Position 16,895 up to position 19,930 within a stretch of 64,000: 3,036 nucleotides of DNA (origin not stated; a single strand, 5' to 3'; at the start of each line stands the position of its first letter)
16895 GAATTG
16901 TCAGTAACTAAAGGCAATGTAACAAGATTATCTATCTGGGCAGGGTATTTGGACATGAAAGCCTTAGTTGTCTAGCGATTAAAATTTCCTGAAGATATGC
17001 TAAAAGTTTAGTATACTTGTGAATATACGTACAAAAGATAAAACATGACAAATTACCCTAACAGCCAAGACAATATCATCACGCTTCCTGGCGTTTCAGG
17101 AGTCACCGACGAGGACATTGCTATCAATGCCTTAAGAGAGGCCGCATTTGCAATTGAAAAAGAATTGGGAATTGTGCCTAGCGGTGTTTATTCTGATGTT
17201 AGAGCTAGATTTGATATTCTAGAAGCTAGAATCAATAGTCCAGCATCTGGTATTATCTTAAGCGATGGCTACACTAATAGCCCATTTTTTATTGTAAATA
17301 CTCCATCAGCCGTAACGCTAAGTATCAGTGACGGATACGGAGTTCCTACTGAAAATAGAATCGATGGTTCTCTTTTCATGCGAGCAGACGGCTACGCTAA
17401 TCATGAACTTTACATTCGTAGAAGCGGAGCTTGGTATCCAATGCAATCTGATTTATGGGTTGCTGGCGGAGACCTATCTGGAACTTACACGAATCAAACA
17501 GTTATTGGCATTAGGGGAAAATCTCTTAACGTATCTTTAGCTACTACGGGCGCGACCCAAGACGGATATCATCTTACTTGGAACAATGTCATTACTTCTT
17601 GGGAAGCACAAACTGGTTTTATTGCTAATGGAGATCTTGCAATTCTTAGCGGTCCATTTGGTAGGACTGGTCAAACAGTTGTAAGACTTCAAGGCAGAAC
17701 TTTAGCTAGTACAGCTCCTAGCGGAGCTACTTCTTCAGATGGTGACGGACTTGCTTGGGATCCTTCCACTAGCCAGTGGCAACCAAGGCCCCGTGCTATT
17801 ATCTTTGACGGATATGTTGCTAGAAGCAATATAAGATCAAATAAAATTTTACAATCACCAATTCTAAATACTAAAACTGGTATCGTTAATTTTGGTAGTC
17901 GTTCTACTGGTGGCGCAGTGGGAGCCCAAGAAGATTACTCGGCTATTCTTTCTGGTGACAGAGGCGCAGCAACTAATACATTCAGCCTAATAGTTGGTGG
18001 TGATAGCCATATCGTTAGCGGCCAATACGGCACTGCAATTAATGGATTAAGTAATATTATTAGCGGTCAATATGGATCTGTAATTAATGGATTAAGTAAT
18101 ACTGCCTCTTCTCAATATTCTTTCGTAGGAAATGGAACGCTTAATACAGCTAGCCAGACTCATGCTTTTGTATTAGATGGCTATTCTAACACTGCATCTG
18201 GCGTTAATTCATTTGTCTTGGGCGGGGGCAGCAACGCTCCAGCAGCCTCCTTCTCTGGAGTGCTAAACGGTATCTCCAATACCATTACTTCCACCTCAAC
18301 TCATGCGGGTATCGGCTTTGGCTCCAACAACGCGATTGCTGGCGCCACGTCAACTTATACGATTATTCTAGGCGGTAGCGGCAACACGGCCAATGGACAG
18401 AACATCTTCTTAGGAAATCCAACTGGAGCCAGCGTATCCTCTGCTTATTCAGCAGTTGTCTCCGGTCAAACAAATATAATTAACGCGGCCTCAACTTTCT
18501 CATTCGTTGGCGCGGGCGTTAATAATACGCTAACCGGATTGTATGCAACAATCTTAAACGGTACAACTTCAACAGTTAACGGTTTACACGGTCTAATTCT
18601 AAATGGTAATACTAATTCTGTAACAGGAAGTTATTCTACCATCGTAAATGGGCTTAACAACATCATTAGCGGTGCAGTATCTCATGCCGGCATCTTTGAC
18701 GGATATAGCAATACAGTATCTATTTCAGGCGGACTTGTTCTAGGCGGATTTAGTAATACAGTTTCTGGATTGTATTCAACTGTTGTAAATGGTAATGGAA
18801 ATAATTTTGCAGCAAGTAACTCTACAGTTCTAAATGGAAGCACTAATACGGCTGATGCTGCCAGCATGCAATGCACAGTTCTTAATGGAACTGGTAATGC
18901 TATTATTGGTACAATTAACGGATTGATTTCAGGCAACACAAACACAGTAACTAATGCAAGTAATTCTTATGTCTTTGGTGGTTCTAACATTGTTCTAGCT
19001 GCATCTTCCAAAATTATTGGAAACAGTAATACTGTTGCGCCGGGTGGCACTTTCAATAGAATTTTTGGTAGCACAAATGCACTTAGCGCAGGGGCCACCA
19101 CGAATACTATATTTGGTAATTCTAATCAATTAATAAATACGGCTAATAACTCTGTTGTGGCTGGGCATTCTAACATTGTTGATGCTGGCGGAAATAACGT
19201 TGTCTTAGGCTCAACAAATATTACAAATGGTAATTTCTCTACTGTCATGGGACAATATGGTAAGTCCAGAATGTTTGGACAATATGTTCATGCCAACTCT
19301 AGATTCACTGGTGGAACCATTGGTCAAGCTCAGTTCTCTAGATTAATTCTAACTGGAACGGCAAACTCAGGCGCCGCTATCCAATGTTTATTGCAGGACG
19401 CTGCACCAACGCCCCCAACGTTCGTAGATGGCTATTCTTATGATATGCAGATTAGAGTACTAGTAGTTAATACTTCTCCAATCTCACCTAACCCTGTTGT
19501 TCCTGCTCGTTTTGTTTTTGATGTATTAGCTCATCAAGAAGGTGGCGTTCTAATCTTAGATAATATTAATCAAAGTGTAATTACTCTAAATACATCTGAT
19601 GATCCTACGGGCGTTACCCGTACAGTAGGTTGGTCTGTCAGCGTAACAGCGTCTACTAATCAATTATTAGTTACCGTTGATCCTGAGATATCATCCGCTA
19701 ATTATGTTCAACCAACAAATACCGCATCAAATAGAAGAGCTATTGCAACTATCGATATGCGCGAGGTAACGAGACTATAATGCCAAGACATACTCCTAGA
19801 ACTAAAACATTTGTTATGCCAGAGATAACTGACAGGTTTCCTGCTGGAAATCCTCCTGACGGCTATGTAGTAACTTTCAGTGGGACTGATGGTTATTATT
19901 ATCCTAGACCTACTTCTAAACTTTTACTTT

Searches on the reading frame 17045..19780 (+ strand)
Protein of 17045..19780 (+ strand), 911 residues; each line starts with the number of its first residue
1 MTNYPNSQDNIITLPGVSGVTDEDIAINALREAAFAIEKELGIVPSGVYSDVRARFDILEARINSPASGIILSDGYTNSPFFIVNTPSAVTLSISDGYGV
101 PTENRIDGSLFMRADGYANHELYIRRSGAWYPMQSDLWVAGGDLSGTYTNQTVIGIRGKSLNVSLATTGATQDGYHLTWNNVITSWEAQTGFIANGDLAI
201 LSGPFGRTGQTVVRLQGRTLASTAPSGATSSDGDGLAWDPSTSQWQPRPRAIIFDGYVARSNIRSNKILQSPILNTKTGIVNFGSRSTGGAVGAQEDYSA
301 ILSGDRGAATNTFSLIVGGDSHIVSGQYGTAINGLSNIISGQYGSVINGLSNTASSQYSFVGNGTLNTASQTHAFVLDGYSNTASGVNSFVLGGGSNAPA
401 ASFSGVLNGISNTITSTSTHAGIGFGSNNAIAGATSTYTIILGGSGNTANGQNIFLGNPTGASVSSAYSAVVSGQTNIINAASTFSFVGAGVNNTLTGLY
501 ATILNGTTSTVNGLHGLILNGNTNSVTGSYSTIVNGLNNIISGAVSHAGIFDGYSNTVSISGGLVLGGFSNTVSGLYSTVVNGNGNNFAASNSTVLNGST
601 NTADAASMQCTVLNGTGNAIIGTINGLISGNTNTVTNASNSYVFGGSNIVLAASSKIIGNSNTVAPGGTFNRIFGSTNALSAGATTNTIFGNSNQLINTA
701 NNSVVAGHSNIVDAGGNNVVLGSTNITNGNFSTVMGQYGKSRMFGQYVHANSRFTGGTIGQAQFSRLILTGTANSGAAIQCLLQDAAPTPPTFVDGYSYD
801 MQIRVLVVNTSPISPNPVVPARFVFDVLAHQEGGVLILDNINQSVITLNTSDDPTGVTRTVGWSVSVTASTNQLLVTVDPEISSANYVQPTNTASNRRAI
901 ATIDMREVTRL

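Call 8: search_protein_families(library=pfam, proteins=[window:17045-19780:+], max_evalue=0.01)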
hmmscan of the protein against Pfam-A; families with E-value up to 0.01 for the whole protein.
window:17045-19780:+ (911 aa): 1 family
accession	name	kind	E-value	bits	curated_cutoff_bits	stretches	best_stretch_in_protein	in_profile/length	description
PF21300.2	LbR_Ice_bind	-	3.2e-12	46.8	30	2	610-691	21-97/97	Grass antifreeze beta roll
